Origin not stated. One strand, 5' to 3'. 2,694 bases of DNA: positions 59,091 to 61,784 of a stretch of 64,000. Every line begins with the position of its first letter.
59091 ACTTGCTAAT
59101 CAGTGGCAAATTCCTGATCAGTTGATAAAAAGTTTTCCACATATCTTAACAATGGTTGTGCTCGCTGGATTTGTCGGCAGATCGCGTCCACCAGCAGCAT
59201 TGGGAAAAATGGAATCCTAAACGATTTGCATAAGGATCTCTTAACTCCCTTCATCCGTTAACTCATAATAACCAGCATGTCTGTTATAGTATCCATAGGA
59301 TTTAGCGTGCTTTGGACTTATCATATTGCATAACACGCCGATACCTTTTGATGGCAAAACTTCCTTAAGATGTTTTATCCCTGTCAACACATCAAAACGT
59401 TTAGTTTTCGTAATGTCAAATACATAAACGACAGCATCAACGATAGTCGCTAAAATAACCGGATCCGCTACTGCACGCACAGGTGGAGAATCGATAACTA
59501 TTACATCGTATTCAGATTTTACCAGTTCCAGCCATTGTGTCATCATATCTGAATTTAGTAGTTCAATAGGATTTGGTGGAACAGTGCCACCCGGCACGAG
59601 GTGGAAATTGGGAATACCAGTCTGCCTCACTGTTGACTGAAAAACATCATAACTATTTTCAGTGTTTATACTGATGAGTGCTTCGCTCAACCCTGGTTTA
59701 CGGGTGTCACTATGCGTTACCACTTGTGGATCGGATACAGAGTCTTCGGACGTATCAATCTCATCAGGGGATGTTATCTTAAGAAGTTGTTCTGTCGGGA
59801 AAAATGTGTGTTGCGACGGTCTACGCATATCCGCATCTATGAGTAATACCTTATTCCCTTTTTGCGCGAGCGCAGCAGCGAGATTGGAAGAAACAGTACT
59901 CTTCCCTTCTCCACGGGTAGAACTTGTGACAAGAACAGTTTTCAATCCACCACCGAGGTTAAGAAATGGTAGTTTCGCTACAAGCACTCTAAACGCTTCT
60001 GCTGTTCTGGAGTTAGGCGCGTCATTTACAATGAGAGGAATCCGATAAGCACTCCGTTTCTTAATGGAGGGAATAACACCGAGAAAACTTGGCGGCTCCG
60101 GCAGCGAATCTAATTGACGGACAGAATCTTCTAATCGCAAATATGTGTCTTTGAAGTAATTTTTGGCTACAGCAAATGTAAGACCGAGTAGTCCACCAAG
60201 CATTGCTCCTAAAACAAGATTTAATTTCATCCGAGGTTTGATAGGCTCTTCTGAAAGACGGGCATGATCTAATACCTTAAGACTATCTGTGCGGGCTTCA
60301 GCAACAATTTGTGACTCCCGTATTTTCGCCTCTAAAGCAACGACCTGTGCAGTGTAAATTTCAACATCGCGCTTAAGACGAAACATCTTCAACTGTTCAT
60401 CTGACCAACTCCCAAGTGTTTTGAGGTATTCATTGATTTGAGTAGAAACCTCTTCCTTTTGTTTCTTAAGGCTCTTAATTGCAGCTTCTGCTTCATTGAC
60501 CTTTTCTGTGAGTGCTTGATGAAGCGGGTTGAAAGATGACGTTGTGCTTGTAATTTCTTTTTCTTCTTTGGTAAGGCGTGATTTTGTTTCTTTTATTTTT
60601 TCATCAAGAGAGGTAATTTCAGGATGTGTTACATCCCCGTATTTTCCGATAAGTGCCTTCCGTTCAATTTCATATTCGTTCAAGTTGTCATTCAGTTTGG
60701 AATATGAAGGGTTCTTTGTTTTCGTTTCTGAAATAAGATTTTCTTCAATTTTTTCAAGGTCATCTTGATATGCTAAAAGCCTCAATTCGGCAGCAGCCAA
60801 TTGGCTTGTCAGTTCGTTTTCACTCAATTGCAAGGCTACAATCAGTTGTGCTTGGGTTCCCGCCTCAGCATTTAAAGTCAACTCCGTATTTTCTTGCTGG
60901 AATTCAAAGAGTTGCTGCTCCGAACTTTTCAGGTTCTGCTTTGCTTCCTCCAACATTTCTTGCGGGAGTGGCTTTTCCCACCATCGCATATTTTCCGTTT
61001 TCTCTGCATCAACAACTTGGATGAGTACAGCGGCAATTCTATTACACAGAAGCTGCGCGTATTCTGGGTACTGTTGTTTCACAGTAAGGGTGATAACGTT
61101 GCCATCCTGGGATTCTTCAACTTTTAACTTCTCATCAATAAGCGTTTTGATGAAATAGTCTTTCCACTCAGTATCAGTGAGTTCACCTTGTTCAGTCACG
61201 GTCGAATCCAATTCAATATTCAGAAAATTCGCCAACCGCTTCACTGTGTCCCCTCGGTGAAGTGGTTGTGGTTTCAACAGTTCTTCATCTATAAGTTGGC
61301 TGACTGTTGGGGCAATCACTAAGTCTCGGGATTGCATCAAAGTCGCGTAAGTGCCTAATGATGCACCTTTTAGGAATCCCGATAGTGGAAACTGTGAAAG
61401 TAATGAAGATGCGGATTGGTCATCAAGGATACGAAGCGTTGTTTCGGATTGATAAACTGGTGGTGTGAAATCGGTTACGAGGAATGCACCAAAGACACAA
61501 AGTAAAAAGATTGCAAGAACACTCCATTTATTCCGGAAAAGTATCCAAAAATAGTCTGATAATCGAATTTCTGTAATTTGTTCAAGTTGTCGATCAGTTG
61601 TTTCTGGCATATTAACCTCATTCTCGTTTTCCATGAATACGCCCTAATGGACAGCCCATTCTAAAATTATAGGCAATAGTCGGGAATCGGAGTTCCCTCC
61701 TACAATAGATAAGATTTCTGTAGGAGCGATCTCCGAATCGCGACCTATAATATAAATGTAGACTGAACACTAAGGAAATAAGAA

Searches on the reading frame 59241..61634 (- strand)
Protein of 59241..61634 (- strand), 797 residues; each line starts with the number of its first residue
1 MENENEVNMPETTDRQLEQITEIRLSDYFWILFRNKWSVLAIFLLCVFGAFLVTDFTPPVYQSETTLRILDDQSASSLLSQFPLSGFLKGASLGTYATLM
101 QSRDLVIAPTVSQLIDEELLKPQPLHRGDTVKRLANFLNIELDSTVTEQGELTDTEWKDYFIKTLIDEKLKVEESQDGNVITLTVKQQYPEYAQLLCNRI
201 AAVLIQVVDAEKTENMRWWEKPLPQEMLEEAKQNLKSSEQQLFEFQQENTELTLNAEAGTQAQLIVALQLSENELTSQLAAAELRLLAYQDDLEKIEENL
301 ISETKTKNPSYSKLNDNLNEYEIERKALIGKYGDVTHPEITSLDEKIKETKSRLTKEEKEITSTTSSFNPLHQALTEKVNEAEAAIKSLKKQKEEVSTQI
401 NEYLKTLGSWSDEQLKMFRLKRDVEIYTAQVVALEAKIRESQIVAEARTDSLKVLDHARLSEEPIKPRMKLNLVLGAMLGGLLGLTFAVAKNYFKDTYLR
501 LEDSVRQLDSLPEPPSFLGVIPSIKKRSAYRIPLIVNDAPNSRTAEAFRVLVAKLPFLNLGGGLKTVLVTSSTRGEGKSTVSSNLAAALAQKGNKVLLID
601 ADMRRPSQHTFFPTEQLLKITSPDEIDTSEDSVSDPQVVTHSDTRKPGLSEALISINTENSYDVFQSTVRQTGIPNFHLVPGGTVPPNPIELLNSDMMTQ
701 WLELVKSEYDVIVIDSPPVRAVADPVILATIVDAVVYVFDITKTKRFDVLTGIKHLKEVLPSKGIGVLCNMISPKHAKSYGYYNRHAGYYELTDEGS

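Call 13: search_protein_families(library=pfam, proteins=[window:59241-61634:-])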
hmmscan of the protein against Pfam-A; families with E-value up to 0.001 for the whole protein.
window:59241-61634:- (797 aa): 7 families
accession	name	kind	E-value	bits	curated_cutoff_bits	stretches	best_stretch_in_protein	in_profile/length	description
PF13614.12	AAA_31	-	3.5e-13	50.3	27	1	565-736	2-144/177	AAA domain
PF13807.11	GNVR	-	2.8e-11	43.6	27.7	1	414-492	3-81/82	G-rich domain on putative tyrosine kinase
PF10609.15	ParA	-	3.9e-10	40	27.1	1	566-616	5-55/246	NUBPL iron-transfer P-loop NTPase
PF01656.29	CbiA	-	2.1e-09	37.9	25.4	1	568-740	2-54/125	CobQ/CobB/MinD/ParA nucleotide binding domain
PF02706.20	Wzz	-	4e-08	33.9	25.5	1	22-106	2-84/91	Chain length determinant protein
PF09140.17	MipZ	-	2.2e-06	27.6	20.7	1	567-614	3-50/262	ATPase MipZ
PF00142.24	Fer4_NifH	-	0.00046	20.2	25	0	575-614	10-49/271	4Fe-4S iron sulfur cluster binding proteins, NifH/frxC family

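Call 86: find_encoding_contigs(protein=window:59241-61634:-, flank=1500, max_places=5)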
Protein window:59241-61634:- (797 aa): 1 contig read that carries it; 1 place shown.
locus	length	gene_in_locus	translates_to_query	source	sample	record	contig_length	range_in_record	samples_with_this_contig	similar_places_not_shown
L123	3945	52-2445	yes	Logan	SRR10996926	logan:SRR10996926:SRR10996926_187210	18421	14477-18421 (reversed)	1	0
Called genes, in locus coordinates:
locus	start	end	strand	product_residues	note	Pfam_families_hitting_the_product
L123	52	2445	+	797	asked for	PF02706:Wzz, PF13807:GNVR, PF01656:CbiA, PF09140:MipZ (weak), PF10609:ParA, PF13614:AAA_31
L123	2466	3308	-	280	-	PF02653:BPD_transp_2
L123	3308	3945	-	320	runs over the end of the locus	PF02653:BPD_transp_2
